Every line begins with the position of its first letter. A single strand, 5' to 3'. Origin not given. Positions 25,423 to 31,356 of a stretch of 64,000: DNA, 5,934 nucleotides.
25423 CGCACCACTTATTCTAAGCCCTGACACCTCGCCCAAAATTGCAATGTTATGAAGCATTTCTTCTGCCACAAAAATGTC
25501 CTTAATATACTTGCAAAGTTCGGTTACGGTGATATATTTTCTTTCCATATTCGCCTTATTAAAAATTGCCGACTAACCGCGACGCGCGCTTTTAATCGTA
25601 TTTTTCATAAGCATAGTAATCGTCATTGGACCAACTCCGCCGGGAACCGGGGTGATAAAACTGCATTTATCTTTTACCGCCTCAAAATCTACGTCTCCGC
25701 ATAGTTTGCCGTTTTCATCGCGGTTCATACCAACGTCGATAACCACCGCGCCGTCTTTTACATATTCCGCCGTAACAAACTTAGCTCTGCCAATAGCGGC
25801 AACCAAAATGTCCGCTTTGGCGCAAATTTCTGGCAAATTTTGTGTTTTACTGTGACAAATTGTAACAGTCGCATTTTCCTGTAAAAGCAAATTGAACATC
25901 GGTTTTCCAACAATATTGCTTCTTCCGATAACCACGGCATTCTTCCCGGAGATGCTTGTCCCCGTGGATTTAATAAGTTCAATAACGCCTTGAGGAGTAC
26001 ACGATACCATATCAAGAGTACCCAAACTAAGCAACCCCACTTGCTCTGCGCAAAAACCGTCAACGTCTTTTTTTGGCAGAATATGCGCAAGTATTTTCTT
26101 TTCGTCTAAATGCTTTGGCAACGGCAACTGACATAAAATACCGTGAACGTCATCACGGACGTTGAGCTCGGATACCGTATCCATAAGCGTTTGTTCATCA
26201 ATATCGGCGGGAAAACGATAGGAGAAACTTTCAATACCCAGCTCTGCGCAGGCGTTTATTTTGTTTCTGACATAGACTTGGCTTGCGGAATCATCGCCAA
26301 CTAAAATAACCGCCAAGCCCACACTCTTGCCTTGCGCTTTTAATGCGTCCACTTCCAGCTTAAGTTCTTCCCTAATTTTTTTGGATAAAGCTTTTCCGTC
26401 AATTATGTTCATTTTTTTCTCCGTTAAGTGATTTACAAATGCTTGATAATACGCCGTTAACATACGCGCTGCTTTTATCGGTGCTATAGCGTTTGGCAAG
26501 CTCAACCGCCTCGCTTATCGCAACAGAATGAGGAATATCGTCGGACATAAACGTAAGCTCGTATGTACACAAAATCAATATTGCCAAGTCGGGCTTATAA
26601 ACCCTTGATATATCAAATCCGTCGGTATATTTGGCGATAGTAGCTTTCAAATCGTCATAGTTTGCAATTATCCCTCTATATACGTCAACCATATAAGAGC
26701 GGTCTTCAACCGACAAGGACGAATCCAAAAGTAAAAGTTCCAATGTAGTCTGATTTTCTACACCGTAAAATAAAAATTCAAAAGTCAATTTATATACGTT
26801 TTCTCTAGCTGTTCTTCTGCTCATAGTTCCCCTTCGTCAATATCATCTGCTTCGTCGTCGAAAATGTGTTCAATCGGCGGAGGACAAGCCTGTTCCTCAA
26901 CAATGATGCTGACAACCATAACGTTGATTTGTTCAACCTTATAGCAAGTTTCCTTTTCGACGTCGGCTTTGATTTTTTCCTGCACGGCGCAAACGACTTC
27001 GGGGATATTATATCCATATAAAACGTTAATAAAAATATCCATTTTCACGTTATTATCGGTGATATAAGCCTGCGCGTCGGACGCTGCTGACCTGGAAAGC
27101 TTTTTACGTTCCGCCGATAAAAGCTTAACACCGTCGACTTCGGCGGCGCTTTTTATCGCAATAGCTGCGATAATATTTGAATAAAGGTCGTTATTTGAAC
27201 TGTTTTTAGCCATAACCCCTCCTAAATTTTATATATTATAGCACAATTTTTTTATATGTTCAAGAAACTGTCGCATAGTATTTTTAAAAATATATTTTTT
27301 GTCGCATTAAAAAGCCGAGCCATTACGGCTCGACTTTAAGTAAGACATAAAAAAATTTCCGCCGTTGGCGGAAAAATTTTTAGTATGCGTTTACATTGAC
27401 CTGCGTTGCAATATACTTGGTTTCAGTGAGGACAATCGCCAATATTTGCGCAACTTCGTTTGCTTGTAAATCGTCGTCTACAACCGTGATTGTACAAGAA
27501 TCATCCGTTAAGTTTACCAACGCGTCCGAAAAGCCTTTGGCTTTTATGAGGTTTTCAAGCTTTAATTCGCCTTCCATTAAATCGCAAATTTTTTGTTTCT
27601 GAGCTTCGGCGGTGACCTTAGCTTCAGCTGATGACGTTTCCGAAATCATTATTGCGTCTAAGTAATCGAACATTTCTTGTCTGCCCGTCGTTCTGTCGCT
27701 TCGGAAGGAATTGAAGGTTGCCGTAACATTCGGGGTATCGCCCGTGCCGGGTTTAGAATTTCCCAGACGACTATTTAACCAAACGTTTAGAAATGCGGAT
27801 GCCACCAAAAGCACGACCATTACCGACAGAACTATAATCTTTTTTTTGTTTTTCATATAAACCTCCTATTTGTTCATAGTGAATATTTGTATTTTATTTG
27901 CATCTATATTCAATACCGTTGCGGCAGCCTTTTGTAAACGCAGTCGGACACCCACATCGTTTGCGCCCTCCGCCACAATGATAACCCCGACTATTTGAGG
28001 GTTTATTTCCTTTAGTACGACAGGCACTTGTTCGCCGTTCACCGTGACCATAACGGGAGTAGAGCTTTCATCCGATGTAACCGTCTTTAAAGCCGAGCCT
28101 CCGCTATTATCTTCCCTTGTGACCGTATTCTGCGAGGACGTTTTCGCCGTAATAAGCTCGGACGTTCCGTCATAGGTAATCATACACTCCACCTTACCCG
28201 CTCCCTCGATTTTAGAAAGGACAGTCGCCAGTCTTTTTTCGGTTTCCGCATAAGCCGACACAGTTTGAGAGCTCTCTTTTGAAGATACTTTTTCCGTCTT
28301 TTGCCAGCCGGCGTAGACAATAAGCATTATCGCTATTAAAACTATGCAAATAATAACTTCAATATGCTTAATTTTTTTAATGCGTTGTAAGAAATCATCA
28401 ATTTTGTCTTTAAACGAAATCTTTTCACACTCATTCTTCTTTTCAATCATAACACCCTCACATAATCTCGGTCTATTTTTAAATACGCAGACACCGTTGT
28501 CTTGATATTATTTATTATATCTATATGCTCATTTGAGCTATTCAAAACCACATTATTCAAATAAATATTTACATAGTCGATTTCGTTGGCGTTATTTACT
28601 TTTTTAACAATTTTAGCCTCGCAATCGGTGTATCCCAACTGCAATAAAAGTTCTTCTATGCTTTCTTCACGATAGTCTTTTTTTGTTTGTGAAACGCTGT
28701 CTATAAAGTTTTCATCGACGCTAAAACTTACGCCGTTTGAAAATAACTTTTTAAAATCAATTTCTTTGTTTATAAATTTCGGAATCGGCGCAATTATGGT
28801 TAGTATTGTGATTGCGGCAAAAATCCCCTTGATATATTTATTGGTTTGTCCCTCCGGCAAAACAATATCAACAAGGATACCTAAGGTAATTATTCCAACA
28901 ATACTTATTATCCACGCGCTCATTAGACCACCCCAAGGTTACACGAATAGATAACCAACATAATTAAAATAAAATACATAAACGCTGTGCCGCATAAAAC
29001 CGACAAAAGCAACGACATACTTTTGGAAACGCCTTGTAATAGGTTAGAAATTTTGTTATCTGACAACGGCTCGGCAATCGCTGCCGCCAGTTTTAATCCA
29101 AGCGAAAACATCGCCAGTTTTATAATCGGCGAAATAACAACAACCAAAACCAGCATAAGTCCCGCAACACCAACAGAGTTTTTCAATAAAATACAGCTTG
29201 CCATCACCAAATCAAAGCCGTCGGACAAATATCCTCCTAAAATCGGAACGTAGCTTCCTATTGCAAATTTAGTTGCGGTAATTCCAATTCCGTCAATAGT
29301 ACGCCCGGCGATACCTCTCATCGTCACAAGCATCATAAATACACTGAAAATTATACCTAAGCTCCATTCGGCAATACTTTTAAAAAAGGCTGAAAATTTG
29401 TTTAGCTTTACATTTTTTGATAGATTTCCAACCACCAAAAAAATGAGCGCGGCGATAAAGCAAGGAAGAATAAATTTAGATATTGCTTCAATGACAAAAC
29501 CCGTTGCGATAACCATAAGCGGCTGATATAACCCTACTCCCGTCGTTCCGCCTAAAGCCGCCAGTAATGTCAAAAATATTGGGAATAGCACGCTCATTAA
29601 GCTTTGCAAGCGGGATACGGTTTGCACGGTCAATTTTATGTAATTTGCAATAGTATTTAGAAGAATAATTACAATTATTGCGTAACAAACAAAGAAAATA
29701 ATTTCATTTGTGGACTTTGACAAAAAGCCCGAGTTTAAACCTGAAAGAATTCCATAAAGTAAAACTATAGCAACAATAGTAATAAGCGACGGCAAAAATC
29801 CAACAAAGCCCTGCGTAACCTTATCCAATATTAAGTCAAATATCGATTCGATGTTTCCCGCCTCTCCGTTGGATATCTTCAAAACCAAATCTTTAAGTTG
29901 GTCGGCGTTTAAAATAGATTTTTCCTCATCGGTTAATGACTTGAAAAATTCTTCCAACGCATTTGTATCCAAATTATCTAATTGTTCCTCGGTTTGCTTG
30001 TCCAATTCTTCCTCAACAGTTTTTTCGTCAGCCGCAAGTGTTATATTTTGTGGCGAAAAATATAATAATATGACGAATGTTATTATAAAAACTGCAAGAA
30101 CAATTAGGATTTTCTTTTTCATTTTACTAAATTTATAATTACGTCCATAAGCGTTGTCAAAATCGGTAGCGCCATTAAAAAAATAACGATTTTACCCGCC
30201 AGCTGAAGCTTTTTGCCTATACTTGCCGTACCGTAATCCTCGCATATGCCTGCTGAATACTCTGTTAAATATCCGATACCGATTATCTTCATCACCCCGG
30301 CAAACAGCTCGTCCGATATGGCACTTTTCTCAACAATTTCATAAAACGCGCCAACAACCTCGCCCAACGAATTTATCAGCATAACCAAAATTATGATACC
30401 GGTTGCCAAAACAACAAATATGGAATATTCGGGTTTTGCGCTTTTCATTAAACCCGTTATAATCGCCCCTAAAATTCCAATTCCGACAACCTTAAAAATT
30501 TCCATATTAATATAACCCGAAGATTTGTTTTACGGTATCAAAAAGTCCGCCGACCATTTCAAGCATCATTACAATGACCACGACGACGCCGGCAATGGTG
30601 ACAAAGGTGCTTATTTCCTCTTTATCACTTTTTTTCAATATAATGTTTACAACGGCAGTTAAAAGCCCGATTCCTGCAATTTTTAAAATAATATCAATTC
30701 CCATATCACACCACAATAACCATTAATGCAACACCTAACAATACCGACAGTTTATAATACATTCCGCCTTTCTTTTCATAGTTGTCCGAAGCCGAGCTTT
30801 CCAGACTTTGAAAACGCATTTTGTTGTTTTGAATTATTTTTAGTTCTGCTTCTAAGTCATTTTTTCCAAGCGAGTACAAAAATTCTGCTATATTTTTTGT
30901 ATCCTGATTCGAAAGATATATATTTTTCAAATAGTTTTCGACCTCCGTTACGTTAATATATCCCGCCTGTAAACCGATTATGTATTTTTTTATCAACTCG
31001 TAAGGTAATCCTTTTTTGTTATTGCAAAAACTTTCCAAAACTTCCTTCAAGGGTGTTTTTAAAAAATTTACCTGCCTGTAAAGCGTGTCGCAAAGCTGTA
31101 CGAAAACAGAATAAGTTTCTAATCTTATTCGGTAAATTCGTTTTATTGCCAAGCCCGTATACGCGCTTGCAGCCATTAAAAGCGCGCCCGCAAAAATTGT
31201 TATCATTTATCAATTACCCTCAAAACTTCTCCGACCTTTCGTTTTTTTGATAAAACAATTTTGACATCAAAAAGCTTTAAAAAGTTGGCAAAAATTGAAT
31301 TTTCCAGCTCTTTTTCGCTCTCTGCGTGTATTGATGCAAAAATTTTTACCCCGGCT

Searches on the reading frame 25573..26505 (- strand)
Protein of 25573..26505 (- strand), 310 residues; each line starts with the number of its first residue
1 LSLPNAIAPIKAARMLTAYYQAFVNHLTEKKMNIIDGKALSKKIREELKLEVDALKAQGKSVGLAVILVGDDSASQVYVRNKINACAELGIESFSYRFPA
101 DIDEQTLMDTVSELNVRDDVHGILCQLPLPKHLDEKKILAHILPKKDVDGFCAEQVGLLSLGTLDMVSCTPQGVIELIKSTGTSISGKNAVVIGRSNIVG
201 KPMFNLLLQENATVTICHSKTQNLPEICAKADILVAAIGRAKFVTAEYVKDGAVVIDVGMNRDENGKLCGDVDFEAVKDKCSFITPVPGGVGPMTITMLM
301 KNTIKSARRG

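Call 36: search_protein_families(library=ncbifam, proteins=[window:25573-26505:-], max_evalue=0.001)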
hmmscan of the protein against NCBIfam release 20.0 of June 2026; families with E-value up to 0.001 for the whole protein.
window:25573-26505:- (310 aa): 30 families (the best 25 are shown)
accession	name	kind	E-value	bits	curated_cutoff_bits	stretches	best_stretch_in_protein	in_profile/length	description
NF010786.0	PRK14189.1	subfamily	7.9e-121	402.5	421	1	33-309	4-280/285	bifunctional methylenetetrahydrofolate dehydrogenase/methenyltetrahydrofolate cyclohydrolase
NF010776.0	PRK14179.1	equivalog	3.4e-116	387.3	445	1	32-309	2-280/284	bifunctional methylenetetrahydrofolate dehydrogenase/methenyltetrahydrofolate cyclohydrolase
NF010781.0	PRK14184.1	equivalog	4.4e-111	370.6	438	1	32-308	1-281/286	bifunctional 5,10-methylene-tetrahydrofolate dehydrogenase/ 5,10-methylene-tetrahydrofolate cyclohydrolase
NF010785.0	PRK14188.1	subfamily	8.6e-111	369.6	396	1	32-309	3-288/297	bifunctional methylenetetrahydrofolate dehydrogenase/methenyltetrahydrofolate cyclohydrolase FolD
NF010767.0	PRK14170.1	equivalog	3.4e-109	364.3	559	1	33-309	3-279/284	bifunctional methylenetetrahydrofolate dehydrogenase/methenyltetrahydrofolate cyclohydrolase FolD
NF010787.0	PRK14191.1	equivalog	9.5e-109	362.9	423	1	32-308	1-278/285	bifunctional methylenetetrahydrofolate dehydrogenase/methenyltetrahydrofolate cyclohydrolase FolD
NF008058.0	PRK10792.1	equivalog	9.7e-107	356.2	355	1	32-308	3-280/285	bifunctional methylenetetrahydrofolate dehydrogenase/methenyltetrahydrofolate cyclohydrolase FolD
NF010783.0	PRK14186.1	equivalog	1.6e-104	349.2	333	1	33-307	3-282/297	bifunctional methylenetetrahydrofolate dehydrogenase/methenyltetrahydrofolate cyclohydrolase FolD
NF010790.0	PRK14194.1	equivalog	5.3e-103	344.4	508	1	32-308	4-283/301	bifunctional methylenetetrahydrofolate dehydrogenase/methenyltetrahydrofolate cyclohydrolase FolD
NF010771.0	PRK14174.1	equivalog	5.9e-103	344.1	530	1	32-309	1-291/295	bifunctional 5,10-methylene-tetrahydrofolate dehydrogenase/ 5,10-methylene-tetrahydrofolate cyclohydrolase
NF010780.0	PRK14183.1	equivalog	1.1e-102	343.1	480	1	32-308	1-278/283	bifunctional 5,10-methylene-tetrahydrofolate dehydrogenase/ 5,10-methylene-tetrahydrofolate cyclohydrolase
NF010769.0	PRK14172.1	equivalog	3.3e-101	338.2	392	1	33-305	3-275/278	bifunctional 5,10-methylene-tetrahydrofolate dehydrogenase/ 5,10-methylene-tetrahydrofolate cyclohydrolase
NF010784.0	PRK14187.1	equivalog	3e-100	335.2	486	1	32-307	3-284/300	bifunctional methylenetetrahydrofolate dehydrogenase/methenyltetrahydrofolate cyclohydrolase FolD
NF010773.0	PRK14176.1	equivalog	2.2e-99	332.5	437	1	29-308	5-284/287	bifunctional 5,10-methylene-tetrahydrofolate dehydrogenase/ 5,10-methylene-tetrahydrofolate cyclohydrolase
NF010775.0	PRK14178.1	equivalog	1.4e-96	323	465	1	34-308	2-272/279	bifunctional methylenetetrahydrofolate dehydrogenase/methenyltetrahydrofolate cyclohydrolase FolD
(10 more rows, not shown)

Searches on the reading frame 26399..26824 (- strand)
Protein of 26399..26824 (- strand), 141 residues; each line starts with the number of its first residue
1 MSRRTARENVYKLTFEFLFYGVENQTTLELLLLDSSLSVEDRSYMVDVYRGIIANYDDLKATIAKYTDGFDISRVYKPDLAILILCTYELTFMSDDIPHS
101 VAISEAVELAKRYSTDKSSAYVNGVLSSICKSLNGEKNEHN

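Call 36: search_protein_families(library=ncbifam, proteins=[window:26399-26824:-], max_evalue=0.001)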
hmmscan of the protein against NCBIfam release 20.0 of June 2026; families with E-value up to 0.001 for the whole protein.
window:26399-26824:- (141 aa): 6 families
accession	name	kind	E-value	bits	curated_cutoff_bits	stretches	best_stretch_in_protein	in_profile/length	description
TIGR01951.1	nusB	equivalog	7.6e-31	107.1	88.35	1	2-132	1-130/131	transcription antitermination factor NusB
NF001223.0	PRK00202.1-1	equivalog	1.4e-19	70.5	131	1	39-131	50-142/146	transcription antitermination factor NusB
NF011494.0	PRK14902.1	equivalog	3.3e-14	52.5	319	1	5-133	4-129/444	16S rRNA (cytosine(967)-C(5))-methyltransferase RsmB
NF011493.0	PRK14901.1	equivalog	7e-09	35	540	1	26-133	24-129/447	16S rRNA (cytosine(967)-C(5))-methyltransferase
TIGR00563.1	rsmB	equivalog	1.1e-08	34.7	269.05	1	24-132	13-123/437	16S rRNA (cytosine(967)-C(5))-methyltransferase RsmB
NF001230.0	PRK00202.2-5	equivalog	2.6e-07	30.6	132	1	26-131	45-149/165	transcription antitermination factor NusB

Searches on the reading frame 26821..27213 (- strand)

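Call 36: search_protein_families(library=ncbifam, proteins=[window:26821-27213:-], max_evalue=0.001)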
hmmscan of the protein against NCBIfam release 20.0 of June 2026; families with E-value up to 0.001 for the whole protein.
window:26821-27213:- (130 aa): 0 families

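Call 43: search_protein_families(library=pfam, proteins=[window:26821-27213:-], max_evalue=0.001)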
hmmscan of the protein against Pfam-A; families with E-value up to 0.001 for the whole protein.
window:26821-27213:- (130 aa): 1 family
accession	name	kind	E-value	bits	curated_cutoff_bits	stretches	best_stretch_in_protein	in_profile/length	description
PF03780.18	Asp23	-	2e-14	54.4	28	1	11-103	8-107/108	Asp23 family, cell envelope-related function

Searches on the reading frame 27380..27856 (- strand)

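Call 36: search_protein_families(library=ncbifam, proteins=[window:27380-27856:-], max_evalue=0.001)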
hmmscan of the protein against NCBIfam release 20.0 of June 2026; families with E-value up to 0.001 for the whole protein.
window:27380-27856:- (158 aa): 0 families

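Call 43: search_protein_families(library=pfam, proteins=[window:27380-27856:-], max_evalue=0.001)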
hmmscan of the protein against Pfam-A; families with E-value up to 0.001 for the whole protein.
window:27380-27856:- (158 aa): 1 family
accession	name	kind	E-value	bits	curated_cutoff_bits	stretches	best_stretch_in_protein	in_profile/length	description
PF12685.13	SpoIIIAH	-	9.3e-26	91.4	30.6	1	45-155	81-191/191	SpoIIIAH-like protein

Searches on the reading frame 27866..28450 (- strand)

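Call 36: search_protein_families(library=ncbifam, proteins=[window:27866-28450:-], max_evalue=0.001)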
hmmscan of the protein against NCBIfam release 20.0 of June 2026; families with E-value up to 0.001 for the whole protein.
window:27866-28450:- (194 aa): 1 family
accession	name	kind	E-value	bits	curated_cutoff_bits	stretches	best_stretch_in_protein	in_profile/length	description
TIGR02830.1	spore_III_AG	equivalog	2e-26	92.6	147.7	1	51-192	42-185/186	stage III sporulation protein AG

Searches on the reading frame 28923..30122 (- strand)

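Call 36: search_protein_families(library=ncbifam, proteins=[window:28923-30122:-], max_evalue=0.001)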
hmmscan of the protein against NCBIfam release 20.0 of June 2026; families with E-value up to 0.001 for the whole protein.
window:28923-30122:- (399 aa): 1 family
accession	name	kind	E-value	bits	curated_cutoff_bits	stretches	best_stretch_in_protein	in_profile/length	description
TIGR02829.1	spore_III_AE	equivalog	5.6e-67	226.6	247.45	1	12-391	7-378/381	stage III sporulation protein AE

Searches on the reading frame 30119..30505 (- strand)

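Call 36: search_protein_families(library=ncbifam, proteins=[window:30119-30505:-], max_evalue=0.001)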
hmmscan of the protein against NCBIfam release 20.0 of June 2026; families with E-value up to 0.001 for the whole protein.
window:30119-30505:- (128 aa): 2 families
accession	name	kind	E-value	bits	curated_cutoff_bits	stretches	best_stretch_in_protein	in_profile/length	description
TIGR02849.1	spore_III_AD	equivalog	1.5e-23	83.1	85.6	1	29-127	3-101/101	stage III sporulation protein AD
TIGR02848.1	spore_III_AC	equivalog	4.5e-08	33.4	56.65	1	3-49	6-53/64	stage III sporulation protein AC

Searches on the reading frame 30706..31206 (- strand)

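Call 36: search_protein_families(library=ncbifam, proteins=[window:30706-31206:-], max_evalue=0.001)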
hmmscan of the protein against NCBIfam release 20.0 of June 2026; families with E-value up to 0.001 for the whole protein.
window:30706-31206:- (166 aa): 1 family
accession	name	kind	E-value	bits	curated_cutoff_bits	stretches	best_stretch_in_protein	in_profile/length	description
TIGR02833.1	spore_III_AB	equivalog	8.1e-12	45.5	146.5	1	7-165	5-169/170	stage III sporulation protein SpoIIIAB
